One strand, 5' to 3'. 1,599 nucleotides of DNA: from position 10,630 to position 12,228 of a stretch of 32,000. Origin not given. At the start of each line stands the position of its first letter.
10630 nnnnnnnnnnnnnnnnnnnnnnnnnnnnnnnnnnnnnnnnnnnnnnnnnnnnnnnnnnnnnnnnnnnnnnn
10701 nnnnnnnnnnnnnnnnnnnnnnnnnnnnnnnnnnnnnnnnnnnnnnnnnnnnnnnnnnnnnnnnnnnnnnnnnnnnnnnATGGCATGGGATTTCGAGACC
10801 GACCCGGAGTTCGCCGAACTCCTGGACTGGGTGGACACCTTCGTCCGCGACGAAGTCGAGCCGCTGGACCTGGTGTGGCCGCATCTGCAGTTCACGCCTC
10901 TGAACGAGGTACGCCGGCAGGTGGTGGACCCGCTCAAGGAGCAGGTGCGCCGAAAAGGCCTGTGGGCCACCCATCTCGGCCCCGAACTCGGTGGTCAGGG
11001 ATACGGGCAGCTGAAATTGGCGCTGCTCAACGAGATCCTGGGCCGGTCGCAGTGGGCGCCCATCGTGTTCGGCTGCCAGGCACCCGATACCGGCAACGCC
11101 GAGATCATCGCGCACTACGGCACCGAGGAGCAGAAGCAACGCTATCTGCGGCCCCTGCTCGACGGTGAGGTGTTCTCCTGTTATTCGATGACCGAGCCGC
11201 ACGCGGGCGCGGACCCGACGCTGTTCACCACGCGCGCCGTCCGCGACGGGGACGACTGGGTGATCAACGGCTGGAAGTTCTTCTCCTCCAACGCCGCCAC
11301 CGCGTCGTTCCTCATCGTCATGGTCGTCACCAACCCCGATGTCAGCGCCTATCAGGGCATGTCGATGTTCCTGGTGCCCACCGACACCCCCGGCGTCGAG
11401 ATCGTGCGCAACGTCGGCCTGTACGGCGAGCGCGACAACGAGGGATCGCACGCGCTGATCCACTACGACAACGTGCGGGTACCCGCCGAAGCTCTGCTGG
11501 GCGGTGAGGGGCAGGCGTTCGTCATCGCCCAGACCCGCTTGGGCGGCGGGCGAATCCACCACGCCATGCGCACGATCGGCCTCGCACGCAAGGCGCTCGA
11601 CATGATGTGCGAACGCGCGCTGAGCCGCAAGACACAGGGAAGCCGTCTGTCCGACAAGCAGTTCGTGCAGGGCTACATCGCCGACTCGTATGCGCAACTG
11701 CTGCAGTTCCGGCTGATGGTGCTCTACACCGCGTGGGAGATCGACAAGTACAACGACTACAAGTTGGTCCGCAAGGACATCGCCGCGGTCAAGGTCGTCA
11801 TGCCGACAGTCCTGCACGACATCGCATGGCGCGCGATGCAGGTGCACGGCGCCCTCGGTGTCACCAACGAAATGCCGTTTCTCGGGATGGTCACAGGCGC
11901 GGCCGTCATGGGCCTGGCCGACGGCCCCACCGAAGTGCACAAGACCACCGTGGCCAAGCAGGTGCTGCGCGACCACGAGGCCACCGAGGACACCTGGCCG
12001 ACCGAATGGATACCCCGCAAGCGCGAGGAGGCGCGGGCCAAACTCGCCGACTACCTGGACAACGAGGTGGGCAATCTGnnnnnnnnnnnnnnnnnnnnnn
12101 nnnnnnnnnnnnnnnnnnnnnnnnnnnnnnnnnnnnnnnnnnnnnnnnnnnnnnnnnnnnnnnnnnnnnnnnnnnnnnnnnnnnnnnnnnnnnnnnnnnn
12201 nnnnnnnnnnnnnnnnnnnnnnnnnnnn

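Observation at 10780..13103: Translationally coupled ACAD + APH-kinase pair: a split version of ACAD10/ACAD11 (LvaA/LvaC-type 4-hydroxyacyl-CoA phospho-elimination)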

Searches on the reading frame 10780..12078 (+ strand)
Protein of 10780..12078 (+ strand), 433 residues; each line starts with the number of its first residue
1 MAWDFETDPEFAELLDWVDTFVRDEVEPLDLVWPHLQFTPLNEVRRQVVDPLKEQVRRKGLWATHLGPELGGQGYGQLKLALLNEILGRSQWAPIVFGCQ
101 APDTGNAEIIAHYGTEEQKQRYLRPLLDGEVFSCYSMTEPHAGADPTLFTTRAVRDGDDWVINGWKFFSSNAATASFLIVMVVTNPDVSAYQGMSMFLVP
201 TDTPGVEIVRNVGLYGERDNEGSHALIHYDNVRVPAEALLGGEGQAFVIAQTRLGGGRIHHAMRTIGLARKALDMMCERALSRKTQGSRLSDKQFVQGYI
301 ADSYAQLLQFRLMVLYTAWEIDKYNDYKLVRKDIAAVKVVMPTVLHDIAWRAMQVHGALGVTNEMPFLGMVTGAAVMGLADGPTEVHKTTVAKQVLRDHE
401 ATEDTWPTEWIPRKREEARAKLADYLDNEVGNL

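Call 7: search_protein_families(library=pfam, proteins=[window:10780-12078:+])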
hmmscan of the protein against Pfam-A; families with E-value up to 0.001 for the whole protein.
window:10780-12078:+ (433 aa): 5 families
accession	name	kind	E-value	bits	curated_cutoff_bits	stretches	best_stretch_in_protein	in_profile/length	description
PF00441.29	Acyl-CoA_dh_1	-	3.5e-29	102.3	22.4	1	247-396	4-150/150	Acyl-CoA dehydrogenase, C-terminal domain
PF02770.24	Acyl-CoA_dh_M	-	1.5e-20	73.6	33.3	1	134-221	1-88/97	Acyl-CoA dehydrogenase, middle domain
PF02771.21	Acyl-CoA_dh_N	-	1.5e-13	51.6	22.9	1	10-130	3-113/113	Acyl-CoA dehydrogenase, N-terminal domain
PF08028.16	Acyl-CoA_dh_2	-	7.2e-08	33.2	22.7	1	260-366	2-115/134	Acyl-CoA dehydrogenase, C-terminal domain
PF11794.13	HpaB_N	-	5.6e-05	23.3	35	1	144-238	162-267/270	4-hydroxyphenylacetate 3-hydroxylase N terminal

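Call 8: search_protein_families(library=ncbifam, proteins=[window:10780-12078:+])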
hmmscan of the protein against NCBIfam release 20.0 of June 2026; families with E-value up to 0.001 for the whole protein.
window:10780-12078:+ (433 aa): 21 families
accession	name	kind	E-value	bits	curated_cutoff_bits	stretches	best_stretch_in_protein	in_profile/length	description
NF042972.1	AcrlCoAredClosAcrC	equivalog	2.6e-52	177.8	640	1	58-397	47-378/378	acryloyl-CoA reductase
NF045652.1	ProlPCPDhRedW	equivalog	1.5e-42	145.8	650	1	56-393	40-371/376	L-prolyl-[peptidyl-carrier protein] dehydrogenase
NF045552.1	GlutCoADH_Des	equivalog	3.1e-41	141.8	470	1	4-396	2-380/387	glutaryl-CoA dehydrogenase Acd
NF043006.1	CyhCrbnylCoADH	equivalog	2.2e-39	135.5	650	1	110-397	97-377/380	cyclohexane-1-carbonyl-CoA dehydrogenase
NF053553.1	prodigi_MBC_PigA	equivalog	1.5e-34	119.7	500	1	57-394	46-378/381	prodigiosin MBC biosynthesis dehydrogenase PigA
TIGR03207.1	cyc_hxne_CoA_dh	equivalog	7.1e-34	117.1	575.35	1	54-394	39-370/372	cyclohexanecarboxyl-CoA dehydrogenase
NF042439.1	SulpropCoADesulf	equivalog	6e-32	110.8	600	1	54-397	31-372/379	3-sulfinopropanoyl-CoA desulfinase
NF008997.0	PRK12341.1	equivalog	4.2e-31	108.4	537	1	109-399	95-380/382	acyl-CoA dehydrogenase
NF058590.1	AcCoDHFadEBacil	equivalog_domain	1.2e-30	106.6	600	1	47-367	54-382/586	acyl-CoA dehydrogenase FadE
NF002885.1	PRK03354.1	equivalog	1.2e-26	93.7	540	1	66-398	56-376/378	crotonobetainyl-CoA dehydrogenase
TIGR03203.1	pimD_small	equivalog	8.7e-24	84.3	652.7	1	59-392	49-373/378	pimeloyl-CoA dehydrogenase small subunit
TIGR03204.1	pimC_large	equivalog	8.4e-23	80.9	623.85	1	56-289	49-273/395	pimeloyl-CoA dehydrogenase large subunit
NF007000.1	PRK09463.1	subfamily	4e-16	58.5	600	1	50-362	76-399/726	acyl-CoA dehydrogenase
NF052270.1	Staph_DH_FadE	equivalog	9.1e-16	57.6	600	1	113-369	120-367/400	acyl-CoA dehydrogenase FadE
TIGR04022.1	sulfur_SfnB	equivalog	4.5e-14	52.1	430.9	1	55-279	41-253/391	SfnB family sulfur acquisition oxidoreductase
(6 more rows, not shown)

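Call 9: search_solved_structures(query=window:10780-12078:+, max_evalue=1e-10, show_alignments=3)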
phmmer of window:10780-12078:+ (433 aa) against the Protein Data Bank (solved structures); distinct sequences matched with E-value up to 1e-10: 84 (the best 60 are shown).
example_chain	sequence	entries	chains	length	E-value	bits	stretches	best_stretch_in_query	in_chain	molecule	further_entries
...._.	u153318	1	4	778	1.1e-80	274.5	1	47-399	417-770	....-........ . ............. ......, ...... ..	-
8v3v_A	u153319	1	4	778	5.5e-80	272.2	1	47-399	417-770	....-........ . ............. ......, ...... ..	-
2wbi_A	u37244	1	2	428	7.2e-80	271.8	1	47-399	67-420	ACYL-COA DEHYDROGENASE FAMILY MEMBER 11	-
4hr3_A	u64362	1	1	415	3.8e-79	269.4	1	48-396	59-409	Putative acyl-CoA dehydrogenase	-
5ol2_C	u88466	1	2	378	3.5e-44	154.2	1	39-396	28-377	Acyl-CoA dehydrogenase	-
1ukw_A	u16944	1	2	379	3.6e-44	154.2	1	45-396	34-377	acyl-CoA dehydrogenase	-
8i4p_A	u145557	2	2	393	1.5e-41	145.5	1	52-399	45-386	Acyl-CoA dehydrogenase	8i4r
7w0j_A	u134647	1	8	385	3.7e-41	144.2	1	52-397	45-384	Acyl-CoA dehydrogenase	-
7y0a_A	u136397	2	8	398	1.7e-40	142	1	58-403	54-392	Short-chain specific acyl-CoA dehydrogenase, mitochondrial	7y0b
4u83_A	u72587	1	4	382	1.8e-40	142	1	70-393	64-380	Acyl-CoA dehydrogenase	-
2vig_A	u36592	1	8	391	3.7e-40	140.9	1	58-404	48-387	SHORT-CHAIN SPECIFIC ACYL-COA DEHYDROGENASE,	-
8sgs_A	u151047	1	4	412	6.2e-40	140.2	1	58-399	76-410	Short-chain specific acyl-CoA dehydrogenase, mitochondrial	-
3mdd_A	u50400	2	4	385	1.6e-39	138.8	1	51-394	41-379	MEDIUM CHAIN ACYL-COA DEHYDROGENASE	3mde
1udy_A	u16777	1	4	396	1.6e-39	138.8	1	51-395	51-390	Acyl-CoA dehydrogenase, medium-chain specific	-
1jqi_A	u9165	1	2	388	2.9e-38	134.7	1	57-399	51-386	short chain acyl-CoA dehydrogenase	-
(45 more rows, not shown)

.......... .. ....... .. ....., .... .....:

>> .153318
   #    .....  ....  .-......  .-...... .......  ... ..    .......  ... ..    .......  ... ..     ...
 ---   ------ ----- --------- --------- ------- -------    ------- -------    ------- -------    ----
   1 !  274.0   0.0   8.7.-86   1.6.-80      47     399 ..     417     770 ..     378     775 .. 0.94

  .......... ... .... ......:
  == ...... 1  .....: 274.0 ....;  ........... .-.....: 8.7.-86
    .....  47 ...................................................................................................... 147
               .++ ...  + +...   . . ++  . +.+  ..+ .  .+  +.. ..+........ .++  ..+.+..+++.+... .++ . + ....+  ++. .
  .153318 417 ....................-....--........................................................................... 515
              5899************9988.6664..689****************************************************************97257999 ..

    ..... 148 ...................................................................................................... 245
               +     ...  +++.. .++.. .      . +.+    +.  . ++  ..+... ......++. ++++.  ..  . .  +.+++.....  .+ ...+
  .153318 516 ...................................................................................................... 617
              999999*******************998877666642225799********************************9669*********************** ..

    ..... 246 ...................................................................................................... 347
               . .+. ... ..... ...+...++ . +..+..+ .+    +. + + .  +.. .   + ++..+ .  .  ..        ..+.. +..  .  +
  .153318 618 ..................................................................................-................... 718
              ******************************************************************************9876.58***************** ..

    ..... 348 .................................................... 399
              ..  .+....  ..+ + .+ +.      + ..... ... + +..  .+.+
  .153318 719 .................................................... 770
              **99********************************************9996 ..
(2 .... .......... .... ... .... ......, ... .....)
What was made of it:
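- On ACAD10/ACAD11/LvaC (FadE2-type) subfamily of acyl-CoA dehydrogenases: ACAD11 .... 1.1e-80, 2wbi 7e-80 and 4hr3 4e-79, against 3.5e-44 for the next ACAD (call 9).
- ACAD11 structures are the best PDB hits (1.1e-80, 7e-80), against 3.5e-44 for the best ordinary ACAD (call 9).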

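Call 15: find_encoding_contigs(protein=window:10780-12078:+, flank=10000, max_places=6)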
Protein window:10780-12078:+ (433 aa): 14 contigs read that carry it; 3 places shown.
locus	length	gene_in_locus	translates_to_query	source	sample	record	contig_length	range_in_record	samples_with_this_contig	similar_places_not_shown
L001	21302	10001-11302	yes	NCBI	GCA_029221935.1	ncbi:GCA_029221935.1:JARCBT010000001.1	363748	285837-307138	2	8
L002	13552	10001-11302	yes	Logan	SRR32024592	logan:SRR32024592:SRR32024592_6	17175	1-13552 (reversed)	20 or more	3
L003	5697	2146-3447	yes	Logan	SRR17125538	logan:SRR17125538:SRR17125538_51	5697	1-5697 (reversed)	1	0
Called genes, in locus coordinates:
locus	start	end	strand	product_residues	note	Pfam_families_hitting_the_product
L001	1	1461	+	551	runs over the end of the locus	PF12172:zf-ChsH2, PF01796:OB_ChsH2_C, PF22691:Thiolase_C_1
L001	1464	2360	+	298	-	PF00561:Abhydrolase_1, PF12146:Hydrolase_4, PF12697:Abhydrolase_6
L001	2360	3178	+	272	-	PF03446:NAD_binding_2, PF03807:F420_oxidored (weak), PF14833:NAD_binding_11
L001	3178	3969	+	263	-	PF02826:2-Hacid_dh_C, PF03446:NAD_binding_2, PF03807:F420_oxidored, PF14833:NAD_binding_11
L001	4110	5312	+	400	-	PF00067:p450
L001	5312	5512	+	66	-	PF06902:Fer4_19 (weak), PF13459:Fer4_15, PF13370:Fer4_13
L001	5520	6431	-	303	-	PF00296:Bac_luciferase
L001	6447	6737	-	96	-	PF07045:DUF1330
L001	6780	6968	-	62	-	PF06902:Fer4_19 (weak), PF13459:Fer4_15, PF13370:Fer4_13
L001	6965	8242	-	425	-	PF00067:p450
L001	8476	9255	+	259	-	-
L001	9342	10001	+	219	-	PF00440:TetR_N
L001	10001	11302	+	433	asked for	PF02771:Acyl-CoA_dh_N, PF02770:Acyl-CoA_dh_M, PF00441:Acyl-CoA_dh_1, PF08028:Acyl-CoA_dh_2 (weak)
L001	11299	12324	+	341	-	PF01636:APH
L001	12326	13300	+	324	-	PF08240:ADH_N, PF00107:ADH_zinc_N, PF13602:ADH_zinc_N_2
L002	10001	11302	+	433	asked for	PF02771:Acyl-CoA_dh_N, PF02770:Acyl-CoA_dh_M, PF00441:Acyl-CoA_dh_1, PF08028:Acyl-CoA_dh_2 (weak)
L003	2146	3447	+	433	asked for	PF02771:Acyl-CoA_dh_N, PF02770:Acyl-CoA_dh_M, PF00441:Acyl-CoA_dh_1, PF08028:Acyl-CoA_dh_2 (weak)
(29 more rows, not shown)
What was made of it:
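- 10121..10780 (+): TetR-family regulator (219 aa). It is the first gene of the operon, and its stop overlaps the ACAD start by 1 nt. Gene call (call 15).
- Checked: The P450 follows at 14206 (call 15).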

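Call 33: find_related_loci(query=A3, collection=genome_contigs, flank=6000)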
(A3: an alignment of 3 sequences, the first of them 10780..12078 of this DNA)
Query A3 (433 aa) in genome_contigs; peptide patterns used: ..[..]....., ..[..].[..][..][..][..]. (x = any residue, [..] = any of these).
600 stretches matched a pattern (row limit reached: there are more); 596 encode a relative of the query (tblastn E <= 1e-3); the best 80 are kept; 80 distinct loci.
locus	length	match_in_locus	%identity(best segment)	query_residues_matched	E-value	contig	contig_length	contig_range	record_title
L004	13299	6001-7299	90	1-433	0e+0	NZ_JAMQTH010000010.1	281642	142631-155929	Mycobacterium sp. 21AC1 NODE_10_length_281642_cov_94.983290, whole genome shotgun sequence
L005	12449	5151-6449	90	1-433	0e+0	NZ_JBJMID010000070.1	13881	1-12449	MAG: Mycobacterium sp. isolate H3_16_all_fractions_metab_conc_118_66_0 k255_1933220, whole genome shotgun sequence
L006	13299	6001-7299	89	1-433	0e+0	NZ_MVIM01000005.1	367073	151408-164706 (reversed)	Mycolicibacterium tusciae strain DSM 44338 NODE_5_length_367073_cov_63.7438, whole genome shotgun sequence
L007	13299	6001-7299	89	1-433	0e+0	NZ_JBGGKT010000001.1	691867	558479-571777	Mycobacterium sp. pV006 contig00001, whole genome shotgun sequence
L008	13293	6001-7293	89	1-431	0e+0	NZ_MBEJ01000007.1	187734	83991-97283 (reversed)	Mycobacterium sp. NS-7484 contig_104, whole genome shotgun sequence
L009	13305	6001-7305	89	1-433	0e+0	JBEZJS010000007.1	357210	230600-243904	Mycobacterium sp. NPDC049093 NPDC049093_31_E11.ctg-0007, whole genome shotgun sequence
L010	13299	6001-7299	87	1-433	0e+0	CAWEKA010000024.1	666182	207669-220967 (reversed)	MAG: uncultured Actinomycetota bacterium isolate MFD05942.bin.1.463 genome assembly, contig: contig_8711, whole genome s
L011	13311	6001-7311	89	1-433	0e+0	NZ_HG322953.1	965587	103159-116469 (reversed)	Mycolicibacterium septicum DSM 44393 strain type strain: DSM 44393, whole genome shotgun sequence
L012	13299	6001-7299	88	1-433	0e+0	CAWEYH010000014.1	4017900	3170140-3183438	MAG: uncultured Actinomycetota bacterium isolate MFD06085.bin.2.60 genome assembly, contig: contig_4990, whole genome sh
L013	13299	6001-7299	88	1-433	0e+0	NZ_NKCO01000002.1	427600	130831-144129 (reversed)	Mycobacterium neumannii strain CECT 8766 NODE_2, whole genome shotgun sequence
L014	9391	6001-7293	87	3-433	0e+0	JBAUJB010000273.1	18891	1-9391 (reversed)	MAG: Mycobacterium sp. isolate MFD12130_ilm_asm_bin1 k127_55208, whole genome shotgun sequence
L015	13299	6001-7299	88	1-433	0e+0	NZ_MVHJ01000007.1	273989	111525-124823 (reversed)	Mycolicibacterium bacteremicum strain DSM 45578 NODE_7_length_273989_cov_37.7101, whole genome shotgun sequence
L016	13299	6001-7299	86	1-433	0e+0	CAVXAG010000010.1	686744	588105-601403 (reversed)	MAG: uncultured Actinomycetota bacterium isolate MFD09286.bin.1.212 genome assembly, contig: contig_27016, whole genome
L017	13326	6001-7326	84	1-433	0e+0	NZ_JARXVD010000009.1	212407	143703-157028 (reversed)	Mycobacterium sp. OTB74 Ga0498897_09, whole genome shotgun sequence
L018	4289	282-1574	84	1-431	0e+0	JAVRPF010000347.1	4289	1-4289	MAG: Mycobacterium sp. isolate BP_276 scaffold_169474, whole genome shotgun sequence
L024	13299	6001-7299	83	1-433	0e+0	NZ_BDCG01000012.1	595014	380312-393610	Nocardia flavorosea NBRC 108225, whole genome shotgun sequence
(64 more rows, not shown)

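Call 55: search_protein_families(library=pfam, max_evalue=0.00001, proteins=[L024:8312-9085:+])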
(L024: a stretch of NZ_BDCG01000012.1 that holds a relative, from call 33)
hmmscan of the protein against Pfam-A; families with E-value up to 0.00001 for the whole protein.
L024:8312-9085:+ (258 aa): 2 families
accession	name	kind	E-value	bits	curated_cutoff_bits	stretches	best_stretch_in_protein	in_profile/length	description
PF00378.25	ECH_1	-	1.9e-51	175.2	27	1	11-257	3-250/251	Enoyl-CoA hydratase/isomerase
PF16113.10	ECH_2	-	1.3e-32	114.1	27.2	1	15-190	2-180/335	Enoyl-CoA hydratase/isomerase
